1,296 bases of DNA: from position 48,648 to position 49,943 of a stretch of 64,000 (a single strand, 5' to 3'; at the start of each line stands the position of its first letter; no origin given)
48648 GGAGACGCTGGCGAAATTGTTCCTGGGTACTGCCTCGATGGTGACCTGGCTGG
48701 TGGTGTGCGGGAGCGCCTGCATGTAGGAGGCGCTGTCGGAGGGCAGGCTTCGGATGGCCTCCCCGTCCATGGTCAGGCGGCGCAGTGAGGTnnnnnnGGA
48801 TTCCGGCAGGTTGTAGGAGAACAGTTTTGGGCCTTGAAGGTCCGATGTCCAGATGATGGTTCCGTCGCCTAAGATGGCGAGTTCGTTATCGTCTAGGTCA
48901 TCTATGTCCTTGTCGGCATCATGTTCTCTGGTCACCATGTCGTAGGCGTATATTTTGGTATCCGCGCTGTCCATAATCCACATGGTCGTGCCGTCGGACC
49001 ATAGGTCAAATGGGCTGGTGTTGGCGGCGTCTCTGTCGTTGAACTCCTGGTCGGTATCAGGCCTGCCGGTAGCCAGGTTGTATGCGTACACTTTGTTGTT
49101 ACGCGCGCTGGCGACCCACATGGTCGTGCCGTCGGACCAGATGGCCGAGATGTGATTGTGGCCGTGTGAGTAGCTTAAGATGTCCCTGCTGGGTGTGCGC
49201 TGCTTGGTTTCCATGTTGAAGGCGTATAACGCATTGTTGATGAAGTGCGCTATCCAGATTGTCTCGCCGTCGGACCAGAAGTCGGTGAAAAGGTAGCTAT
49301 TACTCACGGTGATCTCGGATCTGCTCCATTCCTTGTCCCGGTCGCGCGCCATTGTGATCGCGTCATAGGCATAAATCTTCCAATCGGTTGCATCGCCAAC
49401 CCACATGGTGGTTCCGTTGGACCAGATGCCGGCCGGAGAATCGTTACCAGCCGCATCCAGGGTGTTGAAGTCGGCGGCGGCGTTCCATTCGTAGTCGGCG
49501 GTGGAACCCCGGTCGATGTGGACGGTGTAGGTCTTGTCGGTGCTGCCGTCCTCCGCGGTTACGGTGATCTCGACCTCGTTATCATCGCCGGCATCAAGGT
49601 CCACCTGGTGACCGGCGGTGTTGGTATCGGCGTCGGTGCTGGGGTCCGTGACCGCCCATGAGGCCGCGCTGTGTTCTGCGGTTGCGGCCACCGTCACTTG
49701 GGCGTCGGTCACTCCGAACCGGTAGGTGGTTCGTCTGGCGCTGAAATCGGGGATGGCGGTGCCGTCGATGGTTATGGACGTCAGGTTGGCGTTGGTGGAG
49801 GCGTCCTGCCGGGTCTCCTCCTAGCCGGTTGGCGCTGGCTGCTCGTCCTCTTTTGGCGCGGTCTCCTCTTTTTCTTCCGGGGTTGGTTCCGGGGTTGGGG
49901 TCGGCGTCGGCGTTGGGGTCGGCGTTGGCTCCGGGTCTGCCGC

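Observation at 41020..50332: Giant modular surface-protein gene: 5 x (beta-sandwich + five repeats) built from a repeat I cannot place in a named family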

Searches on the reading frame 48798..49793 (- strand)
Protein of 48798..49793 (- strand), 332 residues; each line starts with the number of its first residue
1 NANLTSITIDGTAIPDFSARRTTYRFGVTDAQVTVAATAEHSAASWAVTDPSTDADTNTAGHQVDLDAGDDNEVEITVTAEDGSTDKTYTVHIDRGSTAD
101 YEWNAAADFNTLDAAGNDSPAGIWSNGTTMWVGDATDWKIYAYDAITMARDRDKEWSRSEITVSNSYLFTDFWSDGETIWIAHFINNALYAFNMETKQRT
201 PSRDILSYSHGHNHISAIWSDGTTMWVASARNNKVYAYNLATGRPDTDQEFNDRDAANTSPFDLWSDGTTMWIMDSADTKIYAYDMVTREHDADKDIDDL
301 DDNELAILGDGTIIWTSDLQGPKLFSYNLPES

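Call 82: predict_structure(alignment_id=A2)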
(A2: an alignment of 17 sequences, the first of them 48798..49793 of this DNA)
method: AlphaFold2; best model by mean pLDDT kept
length: 332 residues; sequences in the alignment: 17
mean_pLDDT: 89.6   pTM: 0.86
mean pLDDT of the five models: 89.6, 89.4, 88.6, 87.8, 87.0
residues with pLDDT >= 90: 228; 70-90: 83; 50-70: 21; < 50: 0
segments of 3 or more residues with pLDDT < 50: none
pLDDT, mean of each block of 10 residues (from residue 1): 95 89 92 94 87 65 88 93 94 94 93 87 95 93 92 94 78 96 90 96 81 87 94 91 92 71 94 91 93 91 88 91 91 74
secondary structure, 60 per line:
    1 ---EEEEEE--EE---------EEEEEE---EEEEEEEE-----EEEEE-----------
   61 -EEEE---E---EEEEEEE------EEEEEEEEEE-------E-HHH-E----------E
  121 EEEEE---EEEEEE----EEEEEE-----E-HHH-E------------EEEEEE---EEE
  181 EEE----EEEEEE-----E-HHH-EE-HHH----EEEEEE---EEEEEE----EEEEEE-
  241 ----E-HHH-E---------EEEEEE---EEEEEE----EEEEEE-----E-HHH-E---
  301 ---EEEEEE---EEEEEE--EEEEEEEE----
elements in order: E4-9 E23-28 E32-39 E45-49 E62-65 E73-79 E86-95 E120-125 E129-134 E139-144 E169-174 E178-183 E188-193 E215-220 E224-229 E234-239 E261-266 E270-275 E280-285 E304-309 E313-318 E321-328

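Call 84: fold_search(model_id=the predicted structure, library=pdb)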
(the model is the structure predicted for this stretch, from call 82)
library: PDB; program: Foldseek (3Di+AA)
matches with E <= 10: 1214; with E <= 0.001: 447
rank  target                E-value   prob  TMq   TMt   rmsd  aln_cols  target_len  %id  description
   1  6m90_A                3.9e-12  1.00  0.43  0.36  10.6       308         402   11  Monophosphorylated pSer33 b-Catenin peptide, b-TrCP/Skp1, NRX-2776 ternary complex (released 2019-04-03)
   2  6m92_A                5.1e-12  1.00  0.43  0.36  10.6       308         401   11  Monophosphorylated pSer33 b-Catenin peptide, b-TrCP/Skp1, NRX-2663 ternary complex (released 2019-04-03)
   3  6y7n_A                6.4e-12  1.00  0.38  0.39  11.0       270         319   10  The crystal structure of the eight-bladed symmetrical designer protein Tako8 in the presence of tellurotungstic Anders (released 2020-12-16)
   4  6g6m                  9.9e-12  1.00  0.37  0.38  10.8       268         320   10  Crystal structure of the computationally designed Tako8 protein in P42212 (released 2018-11-28)
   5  6wnx_G                1.4e-11  1.00  0.42  0.36  10.7       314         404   10  FBXW11-SKP1 in complex with a pSer33/pSer37 Beta-Catenin peptide (released 2020-05-06)
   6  9tes_A                1.9e-11  1.00  0.43  0.41  10.7       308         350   11  Crystal structure of beta-TrCP bound by diphosphorylated PDCD4 degron peptide (released 2026-04-08)
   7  9t9w_A                2.8e-11  1.00  0.43  0.41  10.6       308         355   11  Crystal structure of beta-TrCP bound by diphosphorylated I-kappa-B-alpha degron peptide (released 2026-04-08)
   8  9tg7_A                3.2e-11  1.00  0.43  0.41  10.3       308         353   10  Crystal structure of beta-TrCP bound by monophosphorylated WEE1 degron peptide (released 2026-04-08)
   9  6wnx_A                3.2e-11  1.00  0.42  0.35  10.7       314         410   10  FBXW11-SKP1 in complex with a pSer33/pSer37 Beta-Catenin peptide (released 2020-05-06)
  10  9tdz_A                8.1e-11  1.00  0.43  0.41  10.4       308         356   11  Crystal structure of beta-TrCP bound by diphosphorylated claspin degron peptide (released 2026-04-08)
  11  7t1z_B                1.3e-10  1.00  0.37  0.29  11.6       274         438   10  Structure of the Fbw7-Skp1-MycNdegron complex (released 2022-02-16)
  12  22gu                  1.5e-10  1.00  0.42  0.51   9.0       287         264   15  Crystal structure of the CJ1041C protein from Campylobacter jejuni in complex with Ca2+ in space group P212121 (released 2026-04-01)
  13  22gv_B                2.1e-10  1.00  0.43  0.53  10.6       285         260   14  Crystal structure of the CJ1041C protein from Campylobacter jejuni in complex with Ca2+ in space group P1 (released 2026-04-01)
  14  6g6o_A                2.9e-10  1.00  0.38  0.40  10.6       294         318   12  Crystal structure of the computationally designed Ika8 protein: crystal packing No.1 in P63 (released 2018-11-28)
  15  22gw_B                3.1e-10  1.00  0.44  0.53   9.9       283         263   14  Crystal structure of the CJ1041C protein from Campylobacter jejuni in the apo form in space group P2 (released 2026-04-01)
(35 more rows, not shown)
